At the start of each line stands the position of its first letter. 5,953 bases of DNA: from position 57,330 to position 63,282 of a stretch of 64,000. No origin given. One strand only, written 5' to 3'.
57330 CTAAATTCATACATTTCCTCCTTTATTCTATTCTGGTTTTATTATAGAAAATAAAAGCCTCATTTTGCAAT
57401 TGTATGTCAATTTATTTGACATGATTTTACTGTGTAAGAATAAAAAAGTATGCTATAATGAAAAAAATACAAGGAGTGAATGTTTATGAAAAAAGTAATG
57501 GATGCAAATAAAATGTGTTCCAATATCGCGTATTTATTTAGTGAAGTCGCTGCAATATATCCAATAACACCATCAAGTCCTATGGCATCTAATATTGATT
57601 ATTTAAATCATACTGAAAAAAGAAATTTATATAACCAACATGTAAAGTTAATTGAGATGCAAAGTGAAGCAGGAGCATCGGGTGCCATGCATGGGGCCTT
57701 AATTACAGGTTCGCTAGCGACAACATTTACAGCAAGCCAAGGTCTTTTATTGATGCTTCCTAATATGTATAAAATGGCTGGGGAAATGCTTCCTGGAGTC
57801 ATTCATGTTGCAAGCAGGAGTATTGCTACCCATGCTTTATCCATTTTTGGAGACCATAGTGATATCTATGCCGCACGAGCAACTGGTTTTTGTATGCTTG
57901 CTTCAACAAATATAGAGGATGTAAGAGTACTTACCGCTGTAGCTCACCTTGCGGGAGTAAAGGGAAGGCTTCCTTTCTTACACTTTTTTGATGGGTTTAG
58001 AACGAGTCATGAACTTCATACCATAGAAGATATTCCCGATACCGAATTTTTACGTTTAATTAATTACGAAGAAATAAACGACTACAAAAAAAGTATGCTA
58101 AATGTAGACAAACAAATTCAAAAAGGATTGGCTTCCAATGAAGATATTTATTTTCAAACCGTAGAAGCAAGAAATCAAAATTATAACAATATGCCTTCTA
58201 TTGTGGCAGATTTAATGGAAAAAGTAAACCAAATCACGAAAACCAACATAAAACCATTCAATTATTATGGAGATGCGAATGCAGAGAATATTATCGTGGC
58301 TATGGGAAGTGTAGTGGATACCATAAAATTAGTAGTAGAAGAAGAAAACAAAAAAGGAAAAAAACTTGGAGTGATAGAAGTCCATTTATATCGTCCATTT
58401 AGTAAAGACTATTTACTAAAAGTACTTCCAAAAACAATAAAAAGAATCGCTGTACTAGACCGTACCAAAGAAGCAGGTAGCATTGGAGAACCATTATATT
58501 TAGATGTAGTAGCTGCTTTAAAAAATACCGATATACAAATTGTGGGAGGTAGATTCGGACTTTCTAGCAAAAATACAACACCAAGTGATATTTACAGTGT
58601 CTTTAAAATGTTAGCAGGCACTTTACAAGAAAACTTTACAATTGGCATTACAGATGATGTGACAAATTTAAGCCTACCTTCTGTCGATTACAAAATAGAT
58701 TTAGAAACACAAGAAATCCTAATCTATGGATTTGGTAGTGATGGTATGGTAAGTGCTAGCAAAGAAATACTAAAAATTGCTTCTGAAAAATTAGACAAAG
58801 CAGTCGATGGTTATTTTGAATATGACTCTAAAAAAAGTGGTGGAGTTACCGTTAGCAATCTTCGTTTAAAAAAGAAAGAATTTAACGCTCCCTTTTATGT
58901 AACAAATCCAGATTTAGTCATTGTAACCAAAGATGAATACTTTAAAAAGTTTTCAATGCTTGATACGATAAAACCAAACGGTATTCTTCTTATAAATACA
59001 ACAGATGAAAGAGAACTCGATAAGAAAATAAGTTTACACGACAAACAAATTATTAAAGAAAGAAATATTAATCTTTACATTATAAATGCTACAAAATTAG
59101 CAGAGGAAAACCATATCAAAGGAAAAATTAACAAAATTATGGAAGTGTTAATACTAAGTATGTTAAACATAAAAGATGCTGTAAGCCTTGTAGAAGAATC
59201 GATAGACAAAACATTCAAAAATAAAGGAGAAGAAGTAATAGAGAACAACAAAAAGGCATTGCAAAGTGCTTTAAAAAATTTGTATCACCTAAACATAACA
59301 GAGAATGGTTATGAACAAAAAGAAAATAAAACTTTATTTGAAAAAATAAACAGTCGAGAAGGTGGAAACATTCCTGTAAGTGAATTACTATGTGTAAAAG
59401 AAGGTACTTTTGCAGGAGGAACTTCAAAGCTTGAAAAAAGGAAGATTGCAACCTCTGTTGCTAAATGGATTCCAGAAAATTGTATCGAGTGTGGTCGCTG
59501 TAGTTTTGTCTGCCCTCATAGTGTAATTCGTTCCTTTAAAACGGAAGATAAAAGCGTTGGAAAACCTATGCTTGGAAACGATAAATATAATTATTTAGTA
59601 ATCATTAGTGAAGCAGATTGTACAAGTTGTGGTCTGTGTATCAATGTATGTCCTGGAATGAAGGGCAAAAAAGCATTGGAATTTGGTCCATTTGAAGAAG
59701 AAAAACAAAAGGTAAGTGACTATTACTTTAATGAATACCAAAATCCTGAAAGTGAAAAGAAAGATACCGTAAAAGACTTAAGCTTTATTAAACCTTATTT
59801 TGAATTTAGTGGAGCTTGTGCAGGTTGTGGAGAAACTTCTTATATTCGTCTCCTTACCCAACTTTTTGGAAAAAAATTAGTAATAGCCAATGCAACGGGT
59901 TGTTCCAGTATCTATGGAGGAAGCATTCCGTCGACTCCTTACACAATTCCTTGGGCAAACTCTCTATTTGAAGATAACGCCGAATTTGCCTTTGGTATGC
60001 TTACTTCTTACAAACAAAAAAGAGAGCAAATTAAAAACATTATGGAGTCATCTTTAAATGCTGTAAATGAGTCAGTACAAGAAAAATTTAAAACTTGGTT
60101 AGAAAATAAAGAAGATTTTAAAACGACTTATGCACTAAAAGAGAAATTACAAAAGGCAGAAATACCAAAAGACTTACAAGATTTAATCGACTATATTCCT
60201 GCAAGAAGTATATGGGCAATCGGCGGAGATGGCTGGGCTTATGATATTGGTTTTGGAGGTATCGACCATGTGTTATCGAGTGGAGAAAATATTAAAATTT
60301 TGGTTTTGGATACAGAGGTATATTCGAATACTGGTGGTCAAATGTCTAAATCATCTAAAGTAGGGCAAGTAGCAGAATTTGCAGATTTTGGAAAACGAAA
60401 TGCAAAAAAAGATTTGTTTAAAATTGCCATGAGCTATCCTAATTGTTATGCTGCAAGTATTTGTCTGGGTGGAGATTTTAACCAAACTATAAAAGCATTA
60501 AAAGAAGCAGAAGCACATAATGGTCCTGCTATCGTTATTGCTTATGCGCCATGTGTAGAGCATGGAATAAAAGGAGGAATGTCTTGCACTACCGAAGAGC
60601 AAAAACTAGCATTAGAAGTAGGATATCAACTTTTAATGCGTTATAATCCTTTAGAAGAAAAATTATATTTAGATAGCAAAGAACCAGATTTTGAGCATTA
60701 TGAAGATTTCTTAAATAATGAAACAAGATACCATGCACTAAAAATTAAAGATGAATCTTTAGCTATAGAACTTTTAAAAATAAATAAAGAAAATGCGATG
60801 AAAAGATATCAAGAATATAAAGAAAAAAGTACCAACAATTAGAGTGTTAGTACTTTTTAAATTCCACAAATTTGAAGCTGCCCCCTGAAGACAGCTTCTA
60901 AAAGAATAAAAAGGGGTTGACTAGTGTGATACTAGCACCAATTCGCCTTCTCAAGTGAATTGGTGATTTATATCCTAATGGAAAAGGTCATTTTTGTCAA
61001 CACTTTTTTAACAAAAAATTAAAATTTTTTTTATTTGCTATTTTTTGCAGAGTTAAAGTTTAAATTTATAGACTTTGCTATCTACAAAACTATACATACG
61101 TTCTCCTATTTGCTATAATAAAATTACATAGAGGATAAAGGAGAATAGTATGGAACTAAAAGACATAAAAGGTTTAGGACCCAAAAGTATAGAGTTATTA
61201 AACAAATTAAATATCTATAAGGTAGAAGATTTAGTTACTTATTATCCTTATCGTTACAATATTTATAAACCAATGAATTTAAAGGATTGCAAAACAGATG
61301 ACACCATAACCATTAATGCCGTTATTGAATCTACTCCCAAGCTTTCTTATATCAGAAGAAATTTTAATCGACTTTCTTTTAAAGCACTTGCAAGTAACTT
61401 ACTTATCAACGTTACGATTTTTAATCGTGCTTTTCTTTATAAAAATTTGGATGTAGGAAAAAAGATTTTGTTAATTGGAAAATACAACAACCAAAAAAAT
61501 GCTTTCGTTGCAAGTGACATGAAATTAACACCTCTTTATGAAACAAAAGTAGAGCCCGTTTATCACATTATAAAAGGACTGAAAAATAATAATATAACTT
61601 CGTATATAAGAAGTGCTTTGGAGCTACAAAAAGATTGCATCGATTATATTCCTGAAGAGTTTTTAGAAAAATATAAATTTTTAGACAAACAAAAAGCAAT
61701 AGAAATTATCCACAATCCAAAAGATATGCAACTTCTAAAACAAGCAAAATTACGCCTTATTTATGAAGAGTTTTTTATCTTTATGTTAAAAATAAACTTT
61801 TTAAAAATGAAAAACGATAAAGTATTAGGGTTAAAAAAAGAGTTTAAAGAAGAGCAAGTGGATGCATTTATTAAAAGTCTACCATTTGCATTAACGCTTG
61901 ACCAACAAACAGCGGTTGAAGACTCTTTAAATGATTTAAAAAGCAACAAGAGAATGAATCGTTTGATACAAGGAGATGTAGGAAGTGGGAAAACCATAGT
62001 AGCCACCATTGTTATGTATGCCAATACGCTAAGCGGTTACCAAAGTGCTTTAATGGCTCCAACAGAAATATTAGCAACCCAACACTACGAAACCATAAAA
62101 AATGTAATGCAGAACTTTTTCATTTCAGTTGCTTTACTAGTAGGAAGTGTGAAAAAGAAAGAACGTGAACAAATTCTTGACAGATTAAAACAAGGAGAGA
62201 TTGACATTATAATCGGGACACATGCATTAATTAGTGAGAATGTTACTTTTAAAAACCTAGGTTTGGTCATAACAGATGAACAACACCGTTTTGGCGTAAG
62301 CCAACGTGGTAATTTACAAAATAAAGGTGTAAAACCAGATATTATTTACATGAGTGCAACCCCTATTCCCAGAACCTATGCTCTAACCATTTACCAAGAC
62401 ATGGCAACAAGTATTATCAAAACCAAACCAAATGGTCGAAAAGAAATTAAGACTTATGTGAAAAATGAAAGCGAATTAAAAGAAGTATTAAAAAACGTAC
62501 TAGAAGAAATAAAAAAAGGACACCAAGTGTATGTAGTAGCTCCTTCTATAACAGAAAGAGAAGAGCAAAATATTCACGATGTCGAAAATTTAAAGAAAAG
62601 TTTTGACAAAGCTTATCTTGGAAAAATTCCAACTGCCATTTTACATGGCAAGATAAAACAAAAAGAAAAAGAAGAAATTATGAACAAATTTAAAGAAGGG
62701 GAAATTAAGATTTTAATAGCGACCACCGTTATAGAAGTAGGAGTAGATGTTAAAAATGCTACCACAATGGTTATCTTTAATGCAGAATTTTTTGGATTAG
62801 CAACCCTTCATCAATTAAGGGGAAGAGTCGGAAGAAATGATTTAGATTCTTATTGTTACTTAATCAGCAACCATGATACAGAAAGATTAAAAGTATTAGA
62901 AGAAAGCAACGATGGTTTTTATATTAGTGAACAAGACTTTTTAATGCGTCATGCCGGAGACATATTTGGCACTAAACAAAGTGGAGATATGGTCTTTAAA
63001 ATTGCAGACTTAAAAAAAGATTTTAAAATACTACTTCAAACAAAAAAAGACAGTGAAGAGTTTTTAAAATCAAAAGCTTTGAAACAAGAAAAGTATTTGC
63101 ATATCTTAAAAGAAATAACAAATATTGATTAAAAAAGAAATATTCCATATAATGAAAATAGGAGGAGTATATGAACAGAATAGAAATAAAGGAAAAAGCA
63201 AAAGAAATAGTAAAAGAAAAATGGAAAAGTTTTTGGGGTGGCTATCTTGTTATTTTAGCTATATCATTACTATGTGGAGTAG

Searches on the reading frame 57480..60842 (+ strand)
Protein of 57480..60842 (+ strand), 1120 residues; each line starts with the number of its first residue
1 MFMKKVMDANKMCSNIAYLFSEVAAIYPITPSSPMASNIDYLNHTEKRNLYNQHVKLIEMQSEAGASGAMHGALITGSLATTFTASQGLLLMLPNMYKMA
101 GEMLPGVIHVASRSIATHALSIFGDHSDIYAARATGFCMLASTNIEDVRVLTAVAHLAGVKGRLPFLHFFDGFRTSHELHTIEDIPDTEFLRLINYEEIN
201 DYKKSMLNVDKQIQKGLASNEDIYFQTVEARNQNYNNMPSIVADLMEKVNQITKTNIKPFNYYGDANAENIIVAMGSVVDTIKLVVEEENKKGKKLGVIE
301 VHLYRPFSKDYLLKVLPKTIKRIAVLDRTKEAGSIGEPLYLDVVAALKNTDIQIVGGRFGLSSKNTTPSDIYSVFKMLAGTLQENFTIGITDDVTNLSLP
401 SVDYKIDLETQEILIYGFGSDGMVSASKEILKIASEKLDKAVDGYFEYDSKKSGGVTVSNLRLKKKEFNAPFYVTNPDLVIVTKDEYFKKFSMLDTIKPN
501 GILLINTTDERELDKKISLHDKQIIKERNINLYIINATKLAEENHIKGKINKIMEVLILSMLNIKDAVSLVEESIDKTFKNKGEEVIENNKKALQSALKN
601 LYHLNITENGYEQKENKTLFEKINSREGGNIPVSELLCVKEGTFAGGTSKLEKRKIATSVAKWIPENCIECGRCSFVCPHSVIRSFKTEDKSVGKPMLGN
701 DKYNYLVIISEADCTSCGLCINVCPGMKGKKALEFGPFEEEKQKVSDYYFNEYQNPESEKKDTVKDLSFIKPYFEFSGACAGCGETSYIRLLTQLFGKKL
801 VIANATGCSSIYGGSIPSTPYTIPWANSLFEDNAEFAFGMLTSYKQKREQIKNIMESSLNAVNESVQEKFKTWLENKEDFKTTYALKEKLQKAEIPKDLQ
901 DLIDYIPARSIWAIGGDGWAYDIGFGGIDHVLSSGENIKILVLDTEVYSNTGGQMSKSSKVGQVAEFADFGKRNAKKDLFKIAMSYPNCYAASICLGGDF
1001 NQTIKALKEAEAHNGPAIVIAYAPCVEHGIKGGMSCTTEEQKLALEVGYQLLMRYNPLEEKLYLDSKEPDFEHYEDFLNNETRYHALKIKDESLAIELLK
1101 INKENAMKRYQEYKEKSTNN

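Call 75: search_protein_families(library=pfam, proteins=[window:57480-60842:+], max_evalue=0.00001)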
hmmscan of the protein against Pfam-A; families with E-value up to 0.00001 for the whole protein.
window:57480-60842:+ (1120 aa): 14 families
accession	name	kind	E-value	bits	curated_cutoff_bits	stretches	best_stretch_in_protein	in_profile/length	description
PF01855.24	POR_N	-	1.8e-65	221.3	27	1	18-246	4-230/231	Pyruvate flavodoxin/ferredoxin oxidoreductase, thiamine diP-bdg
PF01558.24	POR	-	1.3e-26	94.2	27.4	1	419-598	1-172/173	Pyruvate ferredoxin/flavodoxin oxidoreductase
PF17147.9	PFOR_II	-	1.6e-15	57.7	27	1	268-371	1-102/102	Pyruvate:ferredoxin oxidoreductase core domain II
PF12838.12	Fer4_7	-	3.5e-09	37.4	27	1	667-725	1-49/52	4Fe-4S dicluster domain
PF02775.26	TPP_enzyme_C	-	4.3e-09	36.8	21.9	1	907-1020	45-150/151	Thiamine pyrophosphate enzyme, C-terminal TPP binding domain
PF10371.14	EKR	-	5.6e-08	32.9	27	1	618-657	18-55/55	Domain of unknown function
PF13187.11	Fer4_9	-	1.3e-07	31.9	27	1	667-725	1-48/52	4Fe-4S dicluster domain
PF00037.32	Fer4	-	2.4e-07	30.7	21.1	0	662-684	2-24/24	4Fe-4S binding domain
PF12797.12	Fer4_2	-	5.2e-07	29.7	24.5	0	664-679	6-21/22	4Fe-4S binding domain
PF13237.11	Fer4_10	-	5.3e-07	29.9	25.5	0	665-685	6-27/53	4Fe-4S dicluster domain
PF14697.11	Fer4_21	-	6e-07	29.9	35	1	666-725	6-52/59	4Fe-4S dicluster domain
PF13183.11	Fer4_8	-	1.7e-06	28.9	27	1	666-725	3-65/68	4Fe-4S dicluster domain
PF12837.12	Fer4_6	-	2e-06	27.9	25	0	660-683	1-24/24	4Fe-4S binding domain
PF13484.11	Fer4_16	-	4.2e-06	27.9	30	0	667-725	1-64/66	4Fe-4S double cluster binding domain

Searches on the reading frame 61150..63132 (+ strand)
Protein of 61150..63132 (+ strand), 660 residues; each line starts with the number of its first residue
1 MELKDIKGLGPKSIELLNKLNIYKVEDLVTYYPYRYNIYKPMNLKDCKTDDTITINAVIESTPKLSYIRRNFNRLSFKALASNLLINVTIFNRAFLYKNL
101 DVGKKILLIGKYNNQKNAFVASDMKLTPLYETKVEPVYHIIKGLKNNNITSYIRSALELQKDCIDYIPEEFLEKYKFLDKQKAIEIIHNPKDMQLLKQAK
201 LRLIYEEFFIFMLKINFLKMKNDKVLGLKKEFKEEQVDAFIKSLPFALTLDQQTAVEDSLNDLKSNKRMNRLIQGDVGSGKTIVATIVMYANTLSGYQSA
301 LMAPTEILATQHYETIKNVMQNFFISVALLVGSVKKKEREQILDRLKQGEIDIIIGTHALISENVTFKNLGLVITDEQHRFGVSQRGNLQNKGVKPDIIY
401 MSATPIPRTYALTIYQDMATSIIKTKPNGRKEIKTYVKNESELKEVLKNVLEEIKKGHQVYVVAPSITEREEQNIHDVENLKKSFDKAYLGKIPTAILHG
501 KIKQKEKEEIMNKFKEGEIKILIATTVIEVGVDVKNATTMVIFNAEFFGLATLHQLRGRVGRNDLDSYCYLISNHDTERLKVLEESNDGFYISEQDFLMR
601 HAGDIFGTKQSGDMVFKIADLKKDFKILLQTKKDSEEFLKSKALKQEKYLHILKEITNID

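Call 75: search_protein_families(library=pfam, proteins=[window:61150-63132:+], max_evalue=0.00001)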
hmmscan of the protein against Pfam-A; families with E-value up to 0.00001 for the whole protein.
window:61150-63132:+ (660 aa): 7 families
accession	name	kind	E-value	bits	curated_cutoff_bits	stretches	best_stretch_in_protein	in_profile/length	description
PF00271.37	Helicase_C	-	6.7e-30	104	23.5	1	445-563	4-109/110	Helicase conserved C-terminal domain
PF00270.35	DEAD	-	5.6e-26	91.7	26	1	252-409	4-163/167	DEAD/DEAH box helicase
PF04851.21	ResIII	-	1.2e-12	48.5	22.5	1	249-405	5-162/164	Type III restriction enzyme, res subunit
PF17191.10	RecG_wedge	-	8.9e-10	38.8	23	1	3-156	2-158/162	RecG wedge domain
PF19833.4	RecG_dom3_C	-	2.1e-08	34.5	26.8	1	587-643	2-59/87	ATP-dependent DNA helicase RecG, domain 3, C-terminal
PF07517.20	SecA_DEAD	-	3.8e-06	26.8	24.6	1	276-342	98-164/290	SecA DEAD-like domain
PF22590.2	Cas3-like_C_2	-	4.1e-06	27.4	27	0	475-564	12-105/106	CRISPR-associated nuclease/helicase Cas3, C-terminal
